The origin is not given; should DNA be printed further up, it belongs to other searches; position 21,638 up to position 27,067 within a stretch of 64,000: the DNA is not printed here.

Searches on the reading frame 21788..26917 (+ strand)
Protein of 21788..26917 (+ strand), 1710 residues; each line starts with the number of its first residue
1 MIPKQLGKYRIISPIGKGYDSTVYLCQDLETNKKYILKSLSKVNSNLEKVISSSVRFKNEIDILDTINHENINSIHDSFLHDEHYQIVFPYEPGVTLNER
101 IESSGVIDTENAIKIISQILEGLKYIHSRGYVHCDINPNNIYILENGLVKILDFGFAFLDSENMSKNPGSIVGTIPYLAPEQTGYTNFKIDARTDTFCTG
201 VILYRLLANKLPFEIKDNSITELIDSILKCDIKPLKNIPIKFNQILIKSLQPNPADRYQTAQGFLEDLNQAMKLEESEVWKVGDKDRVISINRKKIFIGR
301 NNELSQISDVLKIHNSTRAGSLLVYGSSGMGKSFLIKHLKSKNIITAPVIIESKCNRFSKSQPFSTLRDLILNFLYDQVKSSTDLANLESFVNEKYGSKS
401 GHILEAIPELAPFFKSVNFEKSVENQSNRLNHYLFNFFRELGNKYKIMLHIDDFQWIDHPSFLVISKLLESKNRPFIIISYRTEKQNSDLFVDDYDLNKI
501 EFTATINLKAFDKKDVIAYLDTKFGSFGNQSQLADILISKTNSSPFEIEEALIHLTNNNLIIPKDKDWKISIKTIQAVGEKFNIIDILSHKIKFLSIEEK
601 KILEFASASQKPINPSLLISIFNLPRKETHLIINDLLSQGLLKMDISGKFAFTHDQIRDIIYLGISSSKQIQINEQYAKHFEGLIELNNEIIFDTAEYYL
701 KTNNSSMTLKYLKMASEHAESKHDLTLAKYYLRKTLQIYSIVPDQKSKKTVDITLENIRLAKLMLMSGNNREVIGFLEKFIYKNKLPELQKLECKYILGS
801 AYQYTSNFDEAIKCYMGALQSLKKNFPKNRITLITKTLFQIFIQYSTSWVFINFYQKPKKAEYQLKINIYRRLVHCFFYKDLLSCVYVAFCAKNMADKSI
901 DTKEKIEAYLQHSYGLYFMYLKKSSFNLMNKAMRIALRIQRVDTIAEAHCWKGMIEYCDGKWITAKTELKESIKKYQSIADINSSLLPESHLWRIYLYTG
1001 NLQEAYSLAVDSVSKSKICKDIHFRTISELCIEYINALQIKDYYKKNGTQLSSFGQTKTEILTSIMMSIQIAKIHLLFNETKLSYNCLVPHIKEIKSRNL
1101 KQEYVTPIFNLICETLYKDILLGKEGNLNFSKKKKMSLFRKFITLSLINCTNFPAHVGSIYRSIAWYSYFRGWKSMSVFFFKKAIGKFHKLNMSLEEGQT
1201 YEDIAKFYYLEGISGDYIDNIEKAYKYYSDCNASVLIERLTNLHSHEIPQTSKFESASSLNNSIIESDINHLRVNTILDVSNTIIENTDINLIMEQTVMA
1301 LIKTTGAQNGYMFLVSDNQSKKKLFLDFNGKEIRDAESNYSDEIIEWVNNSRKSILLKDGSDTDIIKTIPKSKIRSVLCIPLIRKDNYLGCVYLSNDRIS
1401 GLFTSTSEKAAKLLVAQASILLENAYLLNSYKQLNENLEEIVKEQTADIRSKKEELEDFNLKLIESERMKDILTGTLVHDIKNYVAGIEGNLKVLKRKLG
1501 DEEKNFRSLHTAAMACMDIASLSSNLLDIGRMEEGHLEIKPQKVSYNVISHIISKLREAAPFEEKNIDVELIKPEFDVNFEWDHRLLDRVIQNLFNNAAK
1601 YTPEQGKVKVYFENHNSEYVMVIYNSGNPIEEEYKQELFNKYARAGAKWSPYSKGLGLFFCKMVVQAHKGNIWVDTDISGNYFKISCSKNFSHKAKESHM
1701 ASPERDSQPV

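Call 11: search_protein_families(library=pfam, proteins=[window:21788-26917:+], max_evalue=0.001)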
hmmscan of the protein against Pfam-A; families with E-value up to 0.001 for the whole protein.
window:21788-26917:+ (1710 aa): 8 families
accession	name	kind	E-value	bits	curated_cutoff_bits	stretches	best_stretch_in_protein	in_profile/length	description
PF00069.31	Pkinase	-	2.9e-47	161.7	31.7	1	9-262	1-256/263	Protein kinase domain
PF07714.23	PK_Tyr_Ser-Thr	-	4e-24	85.8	23.1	1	12-259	4-250/258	Protein tyrosine and serine/threonine kinase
PF13191.12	AAA_16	-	4.6e-18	66.7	32.6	1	297-478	2-166/167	AAA ATPase domain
PF02518.31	HATPase_c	-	5.3e-14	53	26.4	1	1583-1681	2-101/111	Histidine kinase-, DNA gyrase B-, and HSP90-like ATPase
PF13185.12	GAF_2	-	6.4e-07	30.1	28.6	1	1289-1423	3-136/136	GAF domain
PF13401.12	AAA_22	-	4e-05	24.4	27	1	318-478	4-120/130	AAA domain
PF01590.32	GAF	-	0.00015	22.7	22.4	1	1291-1420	3-131/133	GAF domain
PF00512.31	HisKA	-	0.0003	21.2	26.9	0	1472-1535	4-66/66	His Kinase A (phospho-acceptor) domain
